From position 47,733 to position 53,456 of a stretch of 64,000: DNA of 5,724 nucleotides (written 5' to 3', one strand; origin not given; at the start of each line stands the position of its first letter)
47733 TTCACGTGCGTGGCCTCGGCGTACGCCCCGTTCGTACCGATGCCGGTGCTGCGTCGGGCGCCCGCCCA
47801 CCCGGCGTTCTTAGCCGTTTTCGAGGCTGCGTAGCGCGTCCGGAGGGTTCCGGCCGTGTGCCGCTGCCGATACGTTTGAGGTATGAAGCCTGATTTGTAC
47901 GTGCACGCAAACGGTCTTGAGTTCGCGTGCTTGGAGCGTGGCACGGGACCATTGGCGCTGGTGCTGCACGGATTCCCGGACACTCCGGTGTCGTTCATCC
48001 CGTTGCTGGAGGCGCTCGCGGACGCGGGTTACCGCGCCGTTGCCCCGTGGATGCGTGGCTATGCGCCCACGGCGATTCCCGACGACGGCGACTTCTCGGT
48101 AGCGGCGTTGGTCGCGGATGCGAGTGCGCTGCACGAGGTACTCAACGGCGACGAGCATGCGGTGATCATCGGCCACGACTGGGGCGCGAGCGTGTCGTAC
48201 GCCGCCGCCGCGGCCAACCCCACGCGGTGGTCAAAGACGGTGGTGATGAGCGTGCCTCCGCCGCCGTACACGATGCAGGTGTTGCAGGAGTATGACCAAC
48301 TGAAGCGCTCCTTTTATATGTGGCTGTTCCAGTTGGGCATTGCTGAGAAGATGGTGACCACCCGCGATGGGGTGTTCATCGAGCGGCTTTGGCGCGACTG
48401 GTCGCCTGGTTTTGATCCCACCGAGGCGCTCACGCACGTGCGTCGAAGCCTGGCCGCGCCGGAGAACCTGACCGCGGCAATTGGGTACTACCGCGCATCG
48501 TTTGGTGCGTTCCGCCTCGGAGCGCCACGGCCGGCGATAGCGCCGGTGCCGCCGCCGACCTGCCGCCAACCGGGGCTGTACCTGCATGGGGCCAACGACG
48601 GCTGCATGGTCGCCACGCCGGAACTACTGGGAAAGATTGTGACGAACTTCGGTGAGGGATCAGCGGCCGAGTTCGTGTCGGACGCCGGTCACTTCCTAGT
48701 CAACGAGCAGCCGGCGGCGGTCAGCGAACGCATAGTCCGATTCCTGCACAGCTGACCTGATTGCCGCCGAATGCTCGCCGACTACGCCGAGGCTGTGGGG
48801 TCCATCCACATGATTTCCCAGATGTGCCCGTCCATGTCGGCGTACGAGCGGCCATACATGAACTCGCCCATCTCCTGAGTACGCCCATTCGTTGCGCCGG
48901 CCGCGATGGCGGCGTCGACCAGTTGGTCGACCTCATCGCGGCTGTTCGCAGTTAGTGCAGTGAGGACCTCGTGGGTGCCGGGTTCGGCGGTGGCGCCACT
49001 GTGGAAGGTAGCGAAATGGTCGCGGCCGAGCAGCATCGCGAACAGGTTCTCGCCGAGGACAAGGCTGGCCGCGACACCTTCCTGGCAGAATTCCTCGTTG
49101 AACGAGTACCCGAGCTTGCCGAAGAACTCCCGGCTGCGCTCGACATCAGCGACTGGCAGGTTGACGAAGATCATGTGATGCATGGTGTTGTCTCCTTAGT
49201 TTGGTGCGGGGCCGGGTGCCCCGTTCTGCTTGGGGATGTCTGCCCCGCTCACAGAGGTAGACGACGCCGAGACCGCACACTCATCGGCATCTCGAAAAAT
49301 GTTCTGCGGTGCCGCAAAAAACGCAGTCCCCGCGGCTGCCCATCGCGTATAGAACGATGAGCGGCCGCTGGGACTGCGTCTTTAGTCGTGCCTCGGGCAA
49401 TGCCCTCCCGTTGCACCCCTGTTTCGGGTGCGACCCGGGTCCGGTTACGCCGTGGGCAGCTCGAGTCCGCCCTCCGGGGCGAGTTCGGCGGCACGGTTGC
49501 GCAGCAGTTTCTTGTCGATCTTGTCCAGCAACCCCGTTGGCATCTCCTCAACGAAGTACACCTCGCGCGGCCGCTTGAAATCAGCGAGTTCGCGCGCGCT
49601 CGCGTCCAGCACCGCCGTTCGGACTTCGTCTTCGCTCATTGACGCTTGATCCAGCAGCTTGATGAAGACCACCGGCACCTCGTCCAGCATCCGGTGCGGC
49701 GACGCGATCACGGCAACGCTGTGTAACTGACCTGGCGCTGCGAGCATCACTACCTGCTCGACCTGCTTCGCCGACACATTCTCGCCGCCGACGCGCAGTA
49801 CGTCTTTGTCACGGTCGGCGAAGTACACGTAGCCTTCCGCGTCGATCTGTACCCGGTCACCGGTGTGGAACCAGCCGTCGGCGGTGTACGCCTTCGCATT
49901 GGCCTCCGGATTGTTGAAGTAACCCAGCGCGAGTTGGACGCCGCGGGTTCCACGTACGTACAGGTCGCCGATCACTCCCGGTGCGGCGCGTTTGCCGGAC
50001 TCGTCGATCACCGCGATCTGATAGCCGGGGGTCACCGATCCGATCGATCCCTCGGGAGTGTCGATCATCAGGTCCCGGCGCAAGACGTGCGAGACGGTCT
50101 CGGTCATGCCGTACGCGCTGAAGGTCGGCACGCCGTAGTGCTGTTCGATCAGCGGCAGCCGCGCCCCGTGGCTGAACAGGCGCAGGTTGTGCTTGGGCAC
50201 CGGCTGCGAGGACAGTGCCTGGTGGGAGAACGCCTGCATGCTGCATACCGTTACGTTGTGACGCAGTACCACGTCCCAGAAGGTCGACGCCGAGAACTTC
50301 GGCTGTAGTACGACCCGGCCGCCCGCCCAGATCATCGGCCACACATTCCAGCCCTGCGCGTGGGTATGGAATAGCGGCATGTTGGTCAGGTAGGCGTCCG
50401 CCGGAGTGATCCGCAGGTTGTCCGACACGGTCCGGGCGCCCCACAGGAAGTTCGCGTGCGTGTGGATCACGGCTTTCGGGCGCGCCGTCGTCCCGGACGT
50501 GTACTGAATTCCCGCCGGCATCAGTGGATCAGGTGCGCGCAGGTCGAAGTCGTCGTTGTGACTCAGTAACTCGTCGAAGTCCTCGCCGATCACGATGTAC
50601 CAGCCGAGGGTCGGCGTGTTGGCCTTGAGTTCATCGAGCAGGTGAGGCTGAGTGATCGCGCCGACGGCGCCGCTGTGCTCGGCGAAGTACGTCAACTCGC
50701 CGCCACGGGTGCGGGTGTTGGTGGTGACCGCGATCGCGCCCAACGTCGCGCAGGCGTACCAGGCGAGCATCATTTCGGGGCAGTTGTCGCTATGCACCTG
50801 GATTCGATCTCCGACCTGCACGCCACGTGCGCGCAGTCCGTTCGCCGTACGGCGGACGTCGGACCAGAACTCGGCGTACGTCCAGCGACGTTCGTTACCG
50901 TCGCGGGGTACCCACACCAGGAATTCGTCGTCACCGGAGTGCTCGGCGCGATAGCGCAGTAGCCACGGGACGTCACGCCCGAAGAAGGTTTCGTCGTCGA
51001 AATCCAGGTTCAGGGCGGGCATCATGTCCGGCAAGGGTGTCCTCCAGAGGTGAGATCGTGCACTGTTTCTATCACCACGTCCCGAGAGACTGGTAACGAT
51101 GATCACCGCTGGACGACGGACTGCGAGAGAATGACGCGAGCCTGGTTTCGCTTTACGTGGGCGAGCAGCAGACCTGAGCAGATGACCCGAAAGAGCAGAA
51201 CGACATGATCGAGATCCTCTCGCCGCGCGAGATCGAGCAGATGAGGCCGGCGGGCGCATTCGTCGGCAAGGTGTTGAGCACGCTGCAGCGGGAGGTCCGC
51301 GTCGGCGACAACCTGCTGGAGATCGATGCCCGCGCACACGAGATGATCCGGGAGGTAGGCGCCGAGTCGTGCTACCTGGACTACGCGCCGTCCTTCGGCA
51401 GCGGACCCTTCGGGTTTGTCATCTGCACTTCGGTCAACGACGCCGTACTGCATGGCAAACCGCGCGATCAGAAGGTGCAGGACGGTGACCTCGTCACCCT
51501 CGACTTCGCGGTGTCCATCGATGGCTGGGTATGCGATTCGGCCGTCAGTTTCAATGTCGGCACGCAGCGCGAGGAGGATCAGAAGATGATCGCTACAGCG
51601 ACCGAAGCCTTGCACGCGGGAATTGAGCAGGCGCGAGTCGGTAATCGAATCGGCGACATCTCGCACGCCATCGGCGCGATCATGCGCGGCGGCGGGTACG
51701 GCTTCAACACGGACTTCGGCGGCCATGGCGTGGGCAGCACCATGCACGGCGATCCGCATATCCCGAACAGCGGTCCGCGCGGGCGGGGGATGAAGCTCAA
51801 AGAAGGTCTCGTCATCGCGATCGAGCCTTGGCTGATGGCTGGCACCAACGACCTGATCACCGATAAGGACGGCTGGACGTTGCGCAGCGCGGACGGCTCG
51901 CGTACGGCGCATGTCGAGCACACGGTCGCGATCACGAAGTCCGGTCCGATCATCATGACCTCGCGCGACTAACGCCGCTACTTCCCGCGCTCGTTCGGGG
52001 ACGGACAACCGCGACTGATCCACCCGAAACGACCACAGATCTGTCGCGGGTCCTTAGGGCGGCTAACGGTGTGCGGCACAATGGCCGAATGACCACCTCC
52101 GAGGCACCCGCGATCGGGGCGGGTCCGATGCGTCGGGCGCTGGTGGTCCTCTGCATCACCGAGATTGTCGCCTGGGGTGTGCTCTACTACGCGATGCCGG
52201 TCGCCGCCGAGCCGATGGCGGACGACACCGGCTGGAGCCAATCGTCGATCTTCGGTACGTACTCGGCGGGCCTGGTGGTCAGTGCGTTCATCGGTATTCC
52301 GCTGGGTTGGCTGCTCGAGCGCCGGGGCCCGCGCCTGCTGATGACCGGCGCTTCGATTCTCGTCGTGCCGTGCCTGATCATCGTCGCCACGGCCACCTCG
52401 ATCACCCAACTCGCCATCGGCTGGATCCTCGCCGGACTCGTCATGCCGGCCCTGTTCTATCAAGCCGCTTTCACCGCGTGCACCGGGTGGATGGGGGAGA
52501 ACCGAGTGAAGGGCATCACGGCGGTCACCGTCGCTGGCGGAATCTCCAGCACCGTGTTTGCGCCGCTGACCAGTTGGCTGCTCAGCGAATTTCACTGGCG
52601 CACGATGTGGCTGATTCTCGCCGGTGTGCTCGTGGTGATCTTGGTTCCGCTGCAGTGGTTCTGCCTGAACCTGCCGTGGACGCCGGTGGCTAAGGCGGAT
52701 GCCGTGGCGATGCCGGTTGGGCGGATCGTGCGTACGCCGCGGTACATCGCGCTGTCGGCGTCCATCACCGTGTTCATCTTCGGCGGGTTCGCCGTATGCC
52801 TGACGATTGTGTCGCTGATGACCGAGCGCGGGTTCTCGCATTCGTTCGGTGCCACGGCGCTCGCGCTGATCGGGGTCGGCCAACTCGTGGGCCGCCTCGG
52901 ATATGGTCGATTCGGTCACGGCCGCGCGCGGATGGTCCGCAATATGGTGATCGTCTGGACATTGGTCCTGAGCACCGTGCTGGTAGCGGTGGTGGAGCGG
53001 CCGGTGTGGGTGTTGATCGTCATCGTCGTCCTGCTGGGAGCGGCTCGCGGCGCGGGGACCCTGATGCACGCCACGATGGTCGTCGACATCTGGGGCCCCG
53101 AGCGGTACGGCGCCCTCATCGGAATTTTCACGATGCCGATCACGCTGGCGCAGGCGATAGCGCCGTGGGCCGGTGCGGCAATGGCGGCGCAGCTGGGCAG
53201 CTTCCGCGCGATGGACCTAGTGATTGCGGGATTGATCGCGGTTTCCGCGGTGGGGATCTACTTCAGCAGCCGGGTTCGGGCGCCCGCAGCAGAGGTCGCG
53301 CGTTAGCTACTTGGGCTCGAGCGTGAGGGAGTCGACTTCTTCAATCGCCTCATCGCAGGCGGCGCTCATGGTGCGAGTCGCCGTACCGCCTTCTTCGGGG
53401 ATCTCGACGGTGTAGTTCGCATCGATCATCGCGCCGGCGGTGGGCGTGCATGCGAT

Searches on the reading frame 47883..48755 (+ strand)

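Call 40: search_protein_families(library=pfam, proteins=[window:47883-48755:+], max_evalue=0.001)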
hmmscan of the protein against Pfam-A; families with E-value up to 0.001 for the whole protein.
window:47883-48755:+ (290 aa): 3 families
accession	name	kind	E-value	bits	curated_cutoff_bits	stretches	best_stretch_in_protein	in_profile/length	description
PF00561.26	Abhydrolase_1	-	2e-16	60.8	25.8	1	26-273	4-241/245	alpha/beta hydrolase fold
PF12697.13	Abhydrolase_6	-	2.8e-13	51.5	26.3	1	26-282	2-216/217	Alpha/beta hydrolase family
PF12146.15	Hydrolase_4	-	7.1e-05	22.7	27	1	26-125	8-109/239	Serine aminopeptidase, S33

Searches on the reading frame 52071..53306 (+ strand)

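Call 95: search_protein_families(library=pfam, proteins=[window:52071-53306:+], max_evalue=0.001)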
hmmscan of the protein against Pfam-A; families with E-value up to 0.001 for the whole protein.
window:52071-53306:+ (411 aa): 1 family
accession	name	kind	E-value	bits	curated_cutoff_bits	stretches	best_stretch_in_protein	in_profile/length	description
PF07690.21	MFS_1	-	2.2e-29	102.9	33.4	2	28-318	2-301/347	Major Facilitator Superfamily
